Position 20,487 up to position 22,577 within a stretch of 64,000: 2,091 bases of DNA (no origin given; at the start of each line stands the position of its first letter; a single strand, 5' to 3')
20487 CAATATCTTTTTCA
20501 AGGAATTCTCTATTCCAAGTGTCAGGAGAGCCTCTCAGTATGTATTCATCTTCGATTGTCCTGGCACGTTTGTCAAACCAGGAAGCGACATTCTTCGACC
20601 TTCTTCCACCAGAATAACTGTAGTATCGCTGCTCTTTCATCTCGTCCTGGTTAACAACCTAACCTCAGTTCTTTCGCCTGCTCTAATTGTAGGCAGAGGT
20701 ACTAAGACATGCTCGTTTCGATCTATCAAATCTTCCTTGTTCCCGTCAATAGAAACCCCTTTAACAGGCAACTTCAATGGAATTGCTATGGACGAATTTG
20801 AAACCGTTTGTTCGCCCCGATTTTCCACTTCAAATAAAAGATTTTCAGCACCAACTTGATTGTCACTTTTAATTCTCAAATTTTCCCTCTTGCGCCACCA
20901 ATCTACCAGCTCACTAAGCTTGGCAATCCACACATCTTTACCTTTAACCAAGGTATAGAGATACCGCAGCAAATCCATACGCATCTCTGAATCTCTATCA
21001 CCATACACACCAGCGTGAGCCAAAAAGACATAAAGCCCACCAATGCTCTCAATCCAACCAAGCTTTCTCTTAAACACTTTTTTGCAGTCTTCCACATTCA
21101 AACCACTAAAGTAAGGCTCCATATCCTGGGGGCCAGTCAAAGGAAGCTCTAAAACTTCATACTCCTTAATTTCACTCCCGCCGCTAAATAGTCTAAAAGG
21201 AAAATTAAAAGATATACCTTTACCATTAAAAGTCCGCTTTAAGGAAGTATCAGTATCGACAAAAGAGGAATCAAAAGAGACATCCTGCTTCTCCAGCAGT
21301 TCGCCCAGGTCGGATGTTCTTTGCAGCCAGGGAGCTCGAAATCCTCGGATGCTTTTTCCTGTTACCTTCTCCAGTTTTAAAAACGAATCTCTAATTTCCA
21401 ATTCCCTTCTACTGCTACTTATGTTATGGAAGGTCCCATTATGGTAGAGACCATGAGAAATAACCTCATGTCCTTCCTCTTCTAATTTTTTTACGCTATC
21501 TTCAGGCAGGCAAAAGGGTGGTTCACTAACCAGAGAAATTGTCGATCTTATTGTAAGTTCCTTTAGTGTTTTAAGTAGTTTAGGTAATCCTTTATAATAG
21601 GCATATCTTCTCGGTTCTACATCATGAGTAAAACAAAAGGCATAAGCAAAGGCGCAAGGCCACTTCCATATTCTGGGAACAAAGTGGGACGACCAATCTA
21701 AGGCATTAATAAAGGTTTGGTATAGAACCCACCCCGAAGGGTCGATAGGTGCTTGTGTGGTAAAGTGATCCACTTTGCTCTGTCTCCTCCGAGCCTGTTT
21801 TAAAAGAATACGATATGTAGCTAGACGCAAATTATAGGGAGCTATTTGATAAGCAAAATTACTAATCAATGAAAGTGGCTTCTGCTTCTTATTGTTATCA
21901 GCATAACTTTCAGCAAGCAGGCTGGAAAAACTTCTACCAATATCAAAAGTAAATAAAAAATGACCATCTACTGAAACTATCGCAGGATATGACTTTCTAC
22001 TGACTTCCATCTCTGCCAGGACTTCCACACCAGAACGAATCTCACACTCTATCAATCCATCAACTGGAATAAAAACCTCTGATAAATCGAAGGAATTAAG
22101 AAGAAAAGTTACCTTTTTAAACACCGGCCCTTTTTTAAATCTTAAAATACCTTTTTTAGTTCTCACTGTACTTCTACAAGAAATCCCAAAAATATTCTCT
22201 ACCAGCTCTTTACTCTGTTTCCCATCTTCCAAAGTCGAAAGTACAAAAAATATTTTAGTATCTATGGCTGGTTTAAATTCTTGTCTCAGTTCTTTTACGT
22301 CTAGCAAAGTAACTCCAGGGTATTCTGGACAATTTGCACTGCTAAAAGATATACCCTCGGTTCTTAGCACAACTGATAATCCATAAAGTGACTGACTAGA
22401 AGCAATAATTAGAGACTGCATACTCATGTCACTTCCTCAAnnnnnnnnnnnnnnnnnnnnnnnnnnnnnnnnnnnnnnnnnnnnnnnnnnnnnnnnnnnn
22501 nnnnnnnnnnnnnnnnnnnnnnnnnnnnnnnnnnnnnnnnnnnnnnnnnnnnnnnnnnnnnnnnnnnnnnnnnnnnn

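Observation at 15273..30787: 15-kb surface-glycan locus combining GT-C/GtrB lipid-linked glycosylation, exosortase-locus-type deacetylase and FemAB genes, and two cobalamin radical SAM enzymes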

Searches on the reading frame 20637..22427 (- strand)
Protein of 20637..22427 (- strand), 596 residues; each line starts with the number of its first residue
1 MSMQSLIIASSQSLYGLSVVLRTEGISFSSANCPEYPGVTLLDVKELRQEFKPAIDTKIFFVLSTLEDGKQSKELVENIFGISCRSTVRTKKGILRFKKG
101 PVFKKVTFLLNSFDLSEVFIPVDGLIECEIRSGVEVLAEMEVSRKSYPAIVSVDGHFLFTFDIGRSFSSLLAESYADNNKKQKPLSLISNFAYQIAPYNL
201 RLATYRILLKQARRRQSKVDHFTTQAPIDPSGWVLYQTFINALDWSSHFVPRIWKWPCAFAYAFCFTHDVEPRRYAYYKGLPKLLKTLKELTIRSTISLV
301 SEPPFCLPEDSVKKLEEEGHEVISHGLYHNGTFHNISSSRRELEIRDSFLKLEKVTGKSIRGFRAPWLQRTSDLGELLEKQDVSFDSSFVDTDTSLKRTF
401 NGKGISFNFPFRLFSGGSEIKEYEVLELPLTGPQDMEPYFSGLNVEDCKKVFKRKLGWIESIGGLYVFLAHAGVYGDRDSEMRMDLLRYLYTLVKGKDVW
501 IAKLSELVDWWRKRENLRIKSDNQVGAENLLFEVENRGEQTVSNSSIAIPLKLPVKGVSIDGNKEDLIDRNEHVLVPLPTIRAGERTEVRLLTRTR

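Call 3: search_protein_families(library=pfam, proteins=[window:20637-22427:-], max_evalue=0.001)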
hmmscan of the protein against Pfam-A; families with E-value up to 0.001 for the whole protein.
window:20637-22427:- (596 aa): 1 family
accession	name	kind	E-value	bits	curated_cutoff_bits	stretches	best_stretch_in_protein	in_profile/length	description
PF01522.26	Polysacc_deac_1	-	4.7e-09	36.7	23.1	1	280-381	20-119/124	Polysaccharide deacetylase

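Call 6: search_protein_families(library=ncbifam, proteins=[window:20637-22427:-], max_evalue=0.00001)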
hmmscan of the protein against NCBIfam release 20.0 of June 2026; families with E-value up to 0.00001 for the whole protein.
window:20637-22427:- (596 aa): 1 family
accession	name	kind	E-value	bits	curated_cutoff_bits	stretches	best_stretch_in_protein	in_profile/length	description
TIGR03006.1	pepcterm_polyde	equivalog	1.7e-06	27.4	276.2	1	311-391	65-147/272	XrtA system polysaccharide deacetylase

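Call 35: find_homologous_proteins(query=window:20637-22427:-, max_evalue=0.00001)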
Query window:20637-22427:- (596 aa): 15 proteins with E <= 0.00001 among 8000 candidates.
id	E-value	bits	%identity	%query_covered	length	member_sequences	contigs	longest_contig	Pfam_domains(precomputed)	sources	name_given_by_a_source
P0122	0.0e+0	1354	100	100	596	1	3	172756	PF01522.27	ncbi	-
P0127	2.1e-220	751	55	99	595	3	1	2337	PF01522.27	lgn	-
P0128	7.6e-217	740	55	99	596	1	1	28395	PF01522.27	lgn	-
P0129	1.4e-215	735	55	99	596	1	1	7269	PF01522.27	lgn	-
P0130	2.4e-186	639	48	99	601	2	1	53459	PF01522.27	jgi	jgi:peptidoglycan/xylan/chitin deacetylase (PgdA/CDA1 family)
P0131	2.6e-98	348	35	91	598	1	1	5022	PF01522.27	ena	-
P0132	8.9e-14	69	30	46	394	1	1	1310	-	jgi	jgi:hypothetical protein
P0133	5.5e-11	60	26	62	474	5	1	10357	-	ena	-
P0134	4.2e-9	54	30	45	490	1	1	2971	-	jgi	jgi:hypothetical protein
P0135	2.1e-8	51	27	44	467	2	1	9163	-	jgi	jgi:hypothetical protein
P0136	1.1e-7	49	27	47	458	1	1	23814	-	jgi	jgi:hypothetical protein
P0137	1.5e-7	48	26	46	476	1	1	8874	-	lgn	-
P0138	3.5e-7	47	28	45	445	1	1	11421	-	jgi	jgi:hypothetical protein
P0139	4.7e-7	47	26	45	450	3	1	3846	-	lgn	-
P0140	4.3e-6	44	27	45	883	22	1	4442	PF00534.27,PF13579.13,PF13524.13,PF13439.13,PF13692.13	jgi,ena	-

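Call 36: find_encoding_contigs(protein=P0128, flank=10000, max_places=2)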
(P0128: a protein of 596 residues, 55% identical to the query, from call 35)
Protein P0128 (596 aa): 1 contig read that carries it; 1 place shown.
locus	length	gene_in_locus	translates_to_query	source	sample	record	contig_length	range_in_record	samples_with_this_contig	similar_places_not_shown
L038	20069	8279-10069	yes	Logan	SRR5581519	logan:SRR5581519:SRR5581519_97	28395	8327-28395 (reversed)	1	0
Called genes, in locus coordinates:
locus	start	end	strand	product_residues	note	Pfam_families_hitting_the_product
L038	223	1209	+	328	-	PF01869:BcrAD_BadFG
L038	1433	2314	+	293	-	PF10418:DHODB_Fe-S_bind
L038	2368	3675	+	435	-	PF14691:Fer4_20, PF01262:AlaDh_PNT_C (faint), PF02826:2-Hacid_dh_C (faint), PF01266:DAO (faint), PF03486:HI0933_like (faint), PF07992:Pyr_redox_2, PF13450:NAD_binding_8 (weak), PF00070:Pyr_redox (weak), +4 more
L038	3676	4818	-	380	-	PF02350:Epimerase_2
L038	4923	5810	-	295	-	PF00688:TGFb_propeptide, PF24517:CBM96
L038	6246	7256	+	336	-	PF00535:Glycos_transf_2, PF10111:Glyco_tranf_2_2, PF13641:Glyco_tranf_2_3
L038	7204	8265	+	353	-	PF02388:FemAB (faint), PF13480:Acetyltransf_6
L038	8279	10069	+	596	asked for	PF01522:Polysacc_deac_1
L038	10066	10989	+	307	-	PF02353:CMAS (weak), PF13489:Methyltransf_23, PF01209:Ubie_methyltran, PF13847:Methyltransf_31, PF08241:Methyltransf_11, PF08242:Methyltransf_12, PF13649:Methyltransf_25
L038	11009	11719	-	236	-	PF00483:NTP_transferase, PF12804:NTP_transf_3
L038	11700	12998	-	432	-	PF13439:Glyco_transf_4, PF13579:Glyco_trans_4_4, PF20706:GT4-conflict, PF00534:Glycos_transf_1, PF13692:Glyco_trans_1_4, PF13524:Glyco_trans_1_2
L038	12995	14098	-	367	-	PF04055:Radical_SAM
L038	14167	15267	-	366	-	PF04055:Radical_SAM, PF13186:SPASM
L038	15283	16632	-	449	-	PF02310:B12-binding, PF04055:Radical_SAM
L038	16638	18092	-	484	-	PF02310:B12-binding, PF04055:Radical_SAM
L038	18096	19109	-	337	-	PF01943:Polysacc_synt, PF13440:Polysacc_synt_3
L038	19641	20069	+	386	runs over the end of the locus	PF13439:Glyco_transf_4, PF13579:Glyco_trans_4_4, PF00534:Glycos_transf_1, PF13692:Glyco_trans_1_4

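Call 37: find_encoding_contigs(protein=P0131, flank=10000, max_places=2)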
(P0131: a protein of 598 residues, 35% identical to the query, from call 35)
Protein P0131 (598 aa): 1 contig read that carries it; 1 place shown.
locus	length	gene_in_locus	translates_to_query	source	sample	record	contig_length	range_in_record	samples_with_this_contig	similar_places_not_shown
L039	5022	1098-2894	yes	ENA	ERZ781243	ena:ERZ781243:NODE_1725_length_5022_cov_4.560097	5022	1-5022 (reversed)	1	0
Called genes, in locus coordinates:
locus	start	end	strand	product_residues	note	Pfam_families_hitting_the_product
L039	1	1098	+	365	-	?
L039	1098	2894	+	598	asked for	PF01522:Polysacc_deac_1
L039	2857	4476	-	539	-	PF03706:LPG_synthase_TM, PF00583:Acetyltransf_1, PF13508:Acetyltransf_7, PF13673:Acetyltransf_10 (weak)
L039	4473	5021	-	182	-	?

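Call 38: search_solved_structures(query=window:20637-22427:-, max_evalue=1)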
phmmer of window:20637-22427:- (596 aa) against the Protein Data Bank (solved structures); distinct sequences matched with E-value up to 1: 7.
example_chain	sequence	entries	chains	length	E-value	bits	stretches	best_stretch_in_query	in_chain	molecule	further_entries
3qbu_A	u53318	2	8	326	3.3e-08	35.7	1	269-393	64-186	Putative uncharacterized protein | peptidoglycan deacetylase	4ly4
3rxz_A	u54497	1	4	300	1.3e-07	33.8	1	272-512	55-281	Polysaccharide deacetylase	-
2c1g_A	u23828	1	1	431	0.00097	20.9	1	281-391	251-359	PEPTIDOGLYCAN GLCNAC DEACETYLASE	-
2c1i_A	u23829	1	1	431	0.001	20.9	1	281-391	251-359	PEPTIDOGLYCAN GLCNAC DEACETYLASE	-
7bly_A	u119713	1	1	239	0.38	12.4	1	281-341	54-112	Aspergillus niger contig An12c0130, genomic contig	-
2dvl_A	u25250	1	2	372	0.39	12.4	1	115-227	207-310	Acyl-CoA dehydrogenase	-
2c71_A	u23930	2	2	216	0.78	11.4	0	284-373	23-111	GLYCOSIDE HYDROLASE, FAMILY 11:CLOSTRIDIUM CELLULOSOME ENZYME, DOCKERIN TYPE I:POLYSACCHAR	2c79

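Call 47: search_protein_families(library=pfam, proteins=[L039:1-1098:+, L038:4923-5810:-], max_evalue=0.0001)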
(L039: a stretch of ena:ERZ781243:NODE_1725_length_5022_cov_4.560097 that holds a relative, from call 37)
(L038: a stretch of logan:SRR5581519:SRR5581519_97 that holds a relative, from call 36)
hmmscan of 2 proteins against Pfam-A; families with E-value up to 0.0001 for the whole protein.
L039:1-1098:+ (365 aa): 2 families
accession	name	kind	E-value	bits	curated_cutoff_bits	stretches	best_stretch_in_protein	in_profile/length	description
PF13480.13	Acetyltransf_6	-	8.6e-20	71.8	22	1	173-298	6-137/143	Acetyltransferase (GNAT) domain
PF02388.22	FemAB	-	4.8e-05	22.8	24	0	243-315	306-381/406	FemAB family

L038:4923-5810:- (295 aa): 2 families
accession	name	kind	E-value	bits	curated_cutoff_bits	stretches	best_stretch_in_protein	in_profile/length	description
PF24517.2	CBM96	-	4.7e-21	75.7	26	1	34-200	7-156/164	Carbohydrate-binding module family 96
PF00688.24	TGFb_propeptide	-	2e-08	34.6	25.8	1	74-181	105-210/242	TGF-beta propeptide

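Call 56: find_encoding_contigs(protein=P0130, flank=10000, max_places=1)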
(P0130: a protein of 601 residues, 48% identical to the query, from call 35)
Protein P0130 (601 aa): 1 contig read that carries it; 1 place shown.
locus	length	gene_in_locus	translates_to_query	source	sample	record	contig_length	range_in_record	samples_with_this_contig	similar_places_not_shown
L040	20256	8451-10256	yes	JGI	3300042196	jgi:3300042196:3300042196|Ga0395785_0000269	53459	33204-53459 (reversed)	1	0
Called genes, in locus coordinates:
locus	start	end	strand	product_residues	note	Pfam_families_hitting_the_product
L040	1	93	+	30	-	?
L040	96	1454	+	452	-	PF14691:Fer4_20, PF01262:AlaDh_PNT_C (faint), PF13241:NAD_binding_7 (faint), PF00070:Pyr_redox (faint), PF01266:DAO (faint), PF03807:F420_oxidored (faint), PF07992:Pyr_redox_2, PF13450:NAD_binding_8, +2 more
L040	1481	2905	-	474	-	PF02310:B12-binding, PF04055:Radical_SAM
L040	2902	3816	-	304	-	PF00535:Glycos_transf_2, PF10111:Glyco_tranf_2_2 (weak), PF13641:Glyco_tranf_2_3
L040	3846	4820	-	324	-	PF01073:3Beta_HSD, PF01370:Epimerase, PF02719:Polysacc_synt_2 (weak), PF04321:RmlD_sub_bind, PF05368:NmrA, PF07993:NAD_binding_4, PF13460:NAD_binding_10, PF16363:GDP_Man_Dehyd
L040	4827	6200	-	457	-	PF02310:B12-binding, PF04055:Radical_SAM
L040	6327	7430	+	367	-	PF13641:Glyco_tranf_2_3, PF00535:Glycos_transf_2, PF10111:Glyco_tranf_2_2 (weak)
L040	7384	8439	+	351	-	PF02388:FemAB (faint), PF13480:Acetyltransf_6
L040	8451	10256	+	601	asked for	PF01522:Polysacc_deac_1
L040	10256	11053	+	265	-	PF13489:Methyltransf_23, PF13649:Methyltransf_25, PF13847:Methyltransf_31, PF08241:Methyltransf_11, PF08242:Methyltransf_12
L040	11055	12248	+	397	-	PF13439:Glyco_transf_4, PF13477:Glyco_trans_4_2, PF13579:Glyco_trans_4_4, PF20706:GT4-conflict, PF00534:Glycos_transf_1, PF13692:Glyco_trans_1_4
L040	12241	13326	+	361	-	PF00535:Glycos_transf_2, PF13641:Glyco_tranf_2_3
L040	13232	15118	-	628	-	PF13231:PMT_2, PF10131:PTPS_related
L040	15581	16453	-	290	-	PF05239:PRC (weak)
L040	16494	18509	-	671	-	PF00535:Glycos_transf_2, PF13641:Glyco_tranf_2_3 (weak), PF00535:Glycos_transf_2 (weak), PF13641:Glyco_tranf_2_3, PF13632:Glyco_trans_2_3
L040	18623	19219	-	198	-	PF09721:Exosortase_EpsH (weak)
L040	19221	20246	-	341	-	-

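Call 60: search_protein_families(library=ncbifam, proteins=[L040:19221-20246:-, L040:18623-19219:-, L040:16494-18509:-], max_evalue=1)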
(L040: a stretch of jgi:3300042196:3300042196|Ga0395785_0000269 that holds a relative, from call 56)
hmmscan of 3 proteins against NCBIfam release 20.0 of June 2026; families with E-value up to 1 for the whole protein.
L040:19221-20246:- (341 aa): 0 families

L040:18623-19219:- (198 aa): 17 families
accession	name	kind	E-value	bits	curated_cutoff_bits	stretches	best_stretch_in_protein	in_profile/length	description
TIGR03110.1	exosort_Gpos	exception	1.2e-26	93.7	102.75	1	7-187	3-182/187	exosortase family protein XrtG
TIGR04178.1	exo_archaeo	signature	8.7e-15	54.8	23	1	94-181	2-92/97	exosortase/archaeosortase family protein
TIGR03762.1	archaeo_artC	exception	5e-10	39.7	100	1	60-180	149-271/274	archaeosortase C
TIGR03109.2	exosort_XrtA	exception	6.7e-08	32.3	208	1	93-180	165-256/261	exosortase A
NF046081.1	exosort_XrtX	exception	7.5e-08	32.5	170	1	68-183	49-160/168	exosortase X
TIGR02602.1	8TM_EpsH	subfamily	1.5e-06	27.9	105.55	1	92-180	145-237/241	exosortase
NF012138.0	exosort_XrtR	exception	6.6e-06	26.3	150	1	89-176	58-148/160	exosortase R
TIGR04124.1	archaeo_artE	exception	0.00018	21.6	95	1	49-178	24-147/153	archaeosortase family protein ArtE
TIGR04175.1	archaeo_artD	exception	0.00069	19.6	125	1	91-179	53-139/150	archaeosortase D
NF033767.0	exosort_XrtS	exception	0.00095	19.1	145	1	107-177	78-148/155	exosortase S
NF035943.2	exosort_XrtV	exception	0.0014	17.9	313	1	119-177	201-260/270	exosortase V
TIGR04177.1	exosort_XrtH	exception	0.0028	17.7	86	1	91-175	64-147/158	exosortase H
NF012139.0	exosort_XrtP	exception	0.0059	16.6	200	1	93-183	61-158/159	exosortase P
TIGR04293.1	archaeo_artF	exception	0.015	15.3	150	1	86-181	63-156/166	archaeosortase family protein ArtF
NF033464.1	cyanoexo_CrtC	exception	0.016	14.7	225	1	6-182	98-273/278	cyanoexosortase C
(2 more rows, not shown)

L040:16494-18509:- (671 aa): 28 families (the best 25 are shown)
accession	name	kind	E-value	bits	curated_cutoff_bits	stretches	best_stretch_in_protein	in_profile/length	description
TIGR03111.1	glyc2_xrt_Gpos1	hypoth_equivalog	1.8e-78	264.3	363.95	2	189-510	114-418/439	TIGR03111 family XrtG-associated glycosyltransferase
TIGR03937.1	PgaC_IcaA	equivalog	2.7e-32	112.2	422.3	3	278-486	169-377/407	poly-beta-1,6-N-acetyl-D-glucosamine synthase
TIGR04242.1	nodulat_NodC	equivalog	3.1e-16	59.4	550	2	42-100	39-97/395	chitooligosaccharide synthase NodC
TIGR03965.1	mycofact_glyco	equivalog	1.7e-13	50.3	280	2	46-99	70-122/467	mycofactocin biosynthesis glycosyltransferase MftF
TIGR03030.1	CelA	equivalog_domain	4.8e-13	48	699.1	2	31-95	111-176/714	UDP-forming cellulose synthase catalytic subunit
NF041875.1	EPS_EpsD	equivalog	5.4e-13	49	370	1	53-100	1-48/325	exopolysaccharide biosynthesis glycosyltransferase EpsD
TIGR03469.1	HpnB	hypoth_equivalog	8.5e-11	41.5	379.25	1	47-101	40-92/386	hopene-associated glycosyltransferase HpnB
NF053846.1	glyco_with_XrtP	equivalog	1.1e-10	40.8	520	2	193-497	110-423/440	XrtP-associated glycosyltransferase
NF038299.1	EPS_HpsN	equivalog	1.8e-10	40.3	425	2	51-95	1-43/317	hormogonium polysaccharide biosynthesis glycosyltransferase HpsN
NF041865.1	EpsU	equivalog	4e-09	36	700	1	34-98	23-86/394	exopolysaccharide biosynthesis GT2 family glycosyltransferase EpsU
NF045692.1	OglycostaseCruG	equivalog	5.5e-09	35.4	600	1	29-100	19-88/386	2'-O-glycosyltransferase CruG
TIGR04283.1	glyco_like_mftF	equivalog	1.1e-08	35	182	1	54-98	2-44/221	TIGR04283 family arsenosugar biosynthesis glycosyltransferase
NF007482.0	PRK10073.1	equivalog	2.4e-07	30.1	423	1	49-97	4-50/334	glycosyltransferase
NF047588.1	GlcsyltransPgfSStrep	equivalog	3.8e-07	29.6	500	1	53-97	3-49/308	glycosyltransferase PgfS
NF008558.0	PRK11498.1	equivalog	4.2e-07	28.3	992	2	46-95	268-318/872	UDP-forming cellulose synthase catalytic subunit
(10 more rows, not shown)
